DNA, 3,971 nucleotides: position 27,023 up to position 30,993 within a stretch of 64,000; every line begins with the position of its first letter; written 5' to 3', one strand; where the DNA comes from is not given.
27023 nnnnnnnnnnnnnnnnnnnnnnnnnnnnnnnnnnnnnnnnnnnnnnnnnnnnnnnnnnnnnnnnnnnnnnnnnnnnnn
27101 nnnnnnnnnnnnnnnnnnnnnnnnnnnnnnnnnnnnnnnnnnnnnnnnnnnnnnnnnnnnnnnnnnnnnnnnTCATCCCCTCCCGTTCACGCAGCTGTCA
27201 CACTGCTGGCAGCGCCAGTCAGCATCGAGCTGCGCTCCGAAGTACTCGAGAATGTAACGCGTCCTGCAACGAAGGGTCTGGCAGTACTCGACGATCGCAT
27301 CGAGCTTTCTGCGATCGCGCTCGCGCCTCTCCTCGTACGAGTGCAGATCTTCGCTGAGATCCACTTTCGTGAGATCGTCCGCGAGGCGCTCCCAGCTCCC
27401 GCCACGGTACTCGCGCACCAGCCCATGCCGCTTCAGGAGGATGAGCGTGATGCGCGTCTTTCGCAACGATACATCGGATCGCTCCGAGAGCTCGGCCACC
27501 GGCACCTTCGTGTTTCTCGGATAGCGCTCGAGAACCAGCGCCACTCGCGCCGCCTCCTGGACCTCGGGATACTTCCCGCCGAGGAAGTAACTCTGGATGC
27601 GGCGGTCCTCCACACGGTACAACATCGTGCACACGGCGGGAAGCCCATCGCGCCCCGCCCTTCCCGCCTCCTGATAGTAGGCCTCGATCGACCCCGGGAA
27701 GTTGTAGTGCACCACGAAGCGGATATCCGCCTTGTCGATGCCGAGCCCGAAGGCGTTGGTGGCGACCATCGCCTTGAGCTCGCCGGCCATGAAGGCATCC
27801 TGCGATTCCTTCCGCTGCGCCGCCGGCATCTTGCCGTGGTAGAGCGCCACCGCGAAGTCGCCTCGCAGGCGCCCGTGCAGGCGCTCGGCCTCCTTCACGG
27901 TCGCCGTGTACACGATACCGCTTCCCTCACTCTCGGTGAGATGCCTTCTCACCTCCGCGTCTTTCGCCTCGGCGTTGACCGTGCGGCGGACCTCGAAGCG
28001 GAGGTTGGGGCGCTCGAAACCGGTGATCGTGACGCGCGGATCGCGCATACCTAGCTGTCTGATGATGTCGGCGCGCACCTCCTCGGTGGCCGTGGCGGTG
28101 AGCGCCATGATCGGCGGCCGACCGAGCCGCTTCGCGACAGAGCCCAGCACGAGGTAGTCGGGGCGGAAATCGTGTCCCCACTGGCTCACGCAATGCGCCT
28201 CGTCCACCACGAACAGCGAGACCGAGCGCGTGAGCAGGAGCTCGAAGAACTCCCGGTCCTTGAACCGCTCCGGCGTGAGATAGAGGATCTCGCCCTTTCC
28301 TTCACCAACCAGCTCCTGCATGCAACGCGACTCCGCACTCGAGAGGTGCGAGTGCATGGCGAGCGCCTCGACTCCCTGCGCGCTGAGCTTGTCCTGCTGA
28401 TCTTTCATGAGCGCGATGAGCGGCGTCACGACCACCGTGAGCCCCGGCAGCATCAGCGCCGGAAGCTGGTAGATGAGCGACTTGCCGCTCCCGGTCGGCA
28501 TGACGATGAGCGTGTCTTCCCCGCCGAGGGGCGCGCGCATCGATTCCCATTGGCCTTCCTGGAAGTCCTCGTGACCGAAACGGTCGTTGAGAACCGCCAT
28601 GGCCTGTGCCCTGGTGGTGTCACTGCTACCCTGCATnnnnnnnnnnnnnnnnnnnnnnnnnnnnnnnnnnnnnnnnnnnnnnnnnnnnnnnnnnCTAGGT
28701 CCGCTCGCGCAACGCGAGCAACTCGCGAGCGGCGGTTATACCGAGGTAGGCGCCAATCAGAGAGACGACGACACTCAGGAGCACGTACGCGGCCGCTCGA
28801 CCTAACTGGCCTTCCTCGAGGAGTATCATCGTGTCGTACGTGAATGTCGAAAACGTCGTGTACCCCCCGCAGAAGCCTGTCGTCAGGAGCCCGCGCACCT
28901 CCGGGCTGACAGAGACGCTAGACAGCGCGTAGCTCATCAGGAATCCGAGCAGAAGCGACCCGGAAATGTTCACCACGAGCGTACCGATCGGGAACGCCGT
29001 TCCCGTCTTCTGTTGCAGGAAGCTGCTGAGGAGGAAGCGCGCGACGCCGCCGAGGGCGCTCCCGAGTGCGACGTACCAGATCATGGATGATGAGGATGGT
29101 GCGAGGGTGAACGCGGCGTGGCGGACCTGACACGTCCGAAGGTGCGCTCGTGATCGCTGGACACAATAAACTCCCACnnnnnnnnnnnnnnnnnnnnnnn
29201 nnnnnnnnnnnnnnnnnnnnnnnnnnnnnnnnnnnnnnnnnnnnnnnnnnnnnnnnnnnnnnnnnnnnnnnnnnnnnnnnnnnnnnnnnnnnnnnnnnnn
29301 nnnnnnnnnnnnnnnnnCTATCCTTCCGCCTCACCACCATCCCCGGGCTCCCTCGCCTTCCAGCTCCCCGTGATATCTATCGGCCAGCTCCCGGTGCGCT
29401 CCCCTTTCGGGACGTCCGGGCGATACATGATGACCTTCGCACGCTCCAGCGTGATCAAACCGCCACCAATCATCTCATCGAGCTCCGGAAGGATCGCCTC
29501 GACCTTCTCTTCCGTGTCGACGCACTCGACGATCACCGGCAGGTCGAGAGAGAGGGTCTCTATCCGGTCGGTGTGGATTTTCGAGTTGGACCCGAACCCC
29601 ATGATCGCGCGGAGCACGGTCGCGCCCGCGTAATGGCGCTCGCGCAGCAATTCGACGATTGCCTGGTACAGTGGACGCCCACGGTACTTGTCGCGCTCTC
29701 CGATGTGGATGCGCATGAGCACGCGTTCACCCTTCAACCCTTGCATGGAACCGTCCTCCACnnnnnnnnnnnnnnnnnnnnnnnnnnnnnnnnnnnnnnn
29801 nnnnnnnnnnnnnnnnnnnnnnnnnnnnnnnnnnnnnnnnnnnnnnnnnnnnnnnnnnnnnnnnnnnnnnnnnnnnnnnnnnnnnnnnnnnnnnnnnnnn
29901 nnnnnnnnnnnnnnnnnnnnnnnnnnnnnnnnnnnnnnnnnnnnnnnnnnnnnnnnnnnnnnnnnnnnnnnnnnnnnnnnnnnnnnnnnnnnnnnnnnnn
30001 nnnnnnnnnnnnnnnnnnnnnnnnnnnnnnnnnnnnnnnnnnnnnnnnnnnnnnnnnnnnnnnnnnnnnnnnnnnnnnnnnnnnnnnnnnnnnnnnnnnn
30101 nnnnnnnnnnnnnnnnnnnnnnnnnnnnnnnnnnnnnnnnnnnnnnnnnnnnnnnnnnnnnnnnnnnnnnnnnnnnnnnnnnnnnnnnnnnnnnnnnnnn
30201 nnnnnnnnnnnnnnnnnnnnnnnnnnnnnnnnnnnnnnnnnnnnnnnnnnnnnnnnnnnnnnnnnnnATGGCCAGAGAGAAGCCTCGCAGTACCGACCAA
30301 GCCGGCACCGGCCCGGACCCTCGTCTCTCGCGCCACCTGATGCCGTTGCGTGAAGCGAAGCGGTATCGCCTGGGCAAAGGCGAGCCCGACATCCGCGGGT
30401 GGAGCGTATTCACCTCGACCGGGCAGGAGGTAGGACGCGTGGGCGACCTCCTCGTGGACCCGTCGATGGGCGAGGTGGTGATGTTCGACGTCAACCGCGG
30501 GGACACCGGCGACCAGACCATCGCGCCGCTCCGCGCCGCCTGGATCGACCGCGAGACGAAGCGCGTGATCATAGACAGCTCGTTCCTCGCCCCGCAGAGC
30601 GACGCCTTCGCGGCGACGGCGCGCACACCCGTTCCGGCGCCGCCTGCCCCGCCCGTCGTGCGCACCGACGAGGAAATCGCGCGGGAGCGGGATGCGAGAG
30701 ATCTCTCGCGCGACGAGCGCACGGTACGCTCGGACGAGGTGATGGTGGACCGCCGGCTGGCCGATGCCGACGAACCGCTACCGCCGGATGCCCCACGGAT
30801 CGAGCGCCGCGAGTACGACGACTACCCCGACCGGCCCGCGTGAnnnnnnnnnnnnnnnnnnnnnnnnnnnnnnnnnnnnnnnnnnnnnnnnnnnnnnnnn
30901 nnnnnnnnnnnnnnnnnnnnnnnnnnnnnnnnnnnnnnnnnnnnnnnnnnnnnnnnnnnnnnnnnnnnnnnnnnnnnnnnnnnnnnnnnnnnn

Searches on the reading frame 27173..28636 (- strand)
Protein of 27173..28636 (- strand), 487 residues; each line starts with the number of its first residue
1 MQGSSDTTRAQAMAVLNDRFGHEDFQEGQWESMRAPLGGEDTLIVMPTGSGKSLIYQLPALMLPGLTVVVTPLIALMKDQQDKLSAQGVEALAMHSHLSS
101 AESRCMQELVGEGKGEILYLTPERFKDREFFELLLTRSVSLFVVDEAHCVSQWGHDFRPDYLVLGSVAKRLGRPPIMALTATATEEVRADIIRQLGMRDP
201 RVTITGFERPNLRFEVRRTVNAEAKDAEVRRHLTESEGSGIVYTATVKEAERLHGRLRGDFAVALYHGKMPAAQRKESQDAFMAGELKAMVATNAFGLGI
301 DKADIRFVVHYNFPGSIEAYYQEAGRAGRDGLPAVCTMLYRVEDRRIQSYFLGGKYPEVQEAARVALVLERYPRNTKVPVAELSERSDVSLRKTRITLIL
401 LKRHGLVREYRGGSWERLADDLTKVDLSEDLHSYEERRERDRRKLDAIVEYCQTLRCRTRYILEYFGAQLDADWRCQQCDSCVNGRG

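Call 27: search_protein_families(library=pfam, proteins=[window:27173-28636:-], max_evalue=0.01)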
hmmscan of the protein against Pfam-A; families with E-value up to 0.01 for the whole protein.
window:27173-28636:- (487 aa): 7 families
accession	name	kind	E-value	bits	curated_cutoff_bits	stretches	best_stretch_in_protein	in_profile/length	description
PF00270.35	DEAD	-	6.2e-26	91.5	26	1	28-187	3-164/167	DEAD/DEAH box helicase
PF00271.37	Helicase_C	-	2.6e-22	79.6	23.5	1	229-331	6-110/110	Helicase conserved C-terminal domain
PF16124.10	RecQ_Zn_bind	-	9.8e-13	49.1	25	1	432-482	15-65/66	RecQ zinc-binding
PF04851.21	ResIII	-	3.1e-05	24.4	22.5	1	39-182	23-161/164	Type III restriction enzyme, res subunit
PF22590.2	Cas3-like_C_2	-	0.00034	21.3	27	1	238-330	3-104/106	CRISPR-associated nuclease/helicase Cas3, C-terminal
PF02082.26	Rrf2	-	0.0013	19.4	30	1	362-429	8-76/132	Iron-dependent Transcriptional regulator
PF18766.7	SWI2_SNF2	-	0.0043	17.2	26.7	1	47-149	26-129/221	SWI2/SNF2 ATPase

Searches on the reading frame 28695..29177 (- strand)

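Call 52: search_protein_families(library=pfam, proteins=[window:28695-29177:-], max_evalue=0.01)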
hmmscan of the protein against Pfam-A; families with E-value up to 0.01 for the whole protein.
window:28695-29177:- (160 aa): 1 family
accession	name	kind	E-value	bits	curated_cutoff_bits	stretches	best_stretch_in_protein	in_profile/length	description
PF02537.21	CRCB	-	5.1e-30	104.3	32.9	1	35-147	2-103/103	CrcB-like protein, Camphor Resistance (CrcB)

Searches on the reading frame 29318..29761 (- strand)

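Call 52: search_protein_families(library=pfam, proteins=[window:29318-29761:-], max_evalue=0.01)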
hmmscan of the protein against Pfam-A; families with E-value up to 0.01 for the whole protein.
window:29318-29761:- (147 aa): 2 families
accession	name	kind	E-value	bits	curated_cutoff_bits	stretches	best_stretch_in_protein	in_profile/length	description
PF02641.20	DUF190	-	1e-38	132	23.4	1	15-110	2-97/97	Uncharacterized ACR, COG1993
PF00543.27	P-II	-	0.0011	19.8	25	1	33-98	14-78/102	Nitrogen regulatory protein P-II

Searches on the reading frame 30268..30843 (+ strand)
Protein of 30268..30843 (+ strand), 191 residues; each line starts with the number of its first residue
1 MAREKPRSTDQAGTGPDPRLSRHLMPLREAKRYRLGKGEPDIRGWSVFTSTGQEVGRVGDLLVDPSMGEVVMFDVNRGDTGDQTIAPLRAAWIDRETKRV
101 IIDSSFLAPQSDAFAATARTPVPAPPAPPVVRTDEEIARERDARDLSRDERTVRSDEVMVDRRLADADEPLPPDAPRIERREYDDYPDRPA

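Call 52: search_protein_families(library=pfam, proteins=[window:30268-30843:+], max_evalue=0.01)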
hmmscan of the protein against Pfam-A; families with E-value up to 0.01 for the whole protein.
window:30268-30843:+ (191 aa): 1 family
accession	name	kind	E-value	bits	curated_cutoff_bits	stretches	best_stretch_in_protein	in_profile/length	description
PF05239.21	PRC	-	1.6e-09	38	21.2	1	41-104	8-73/78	PRC-barrel domain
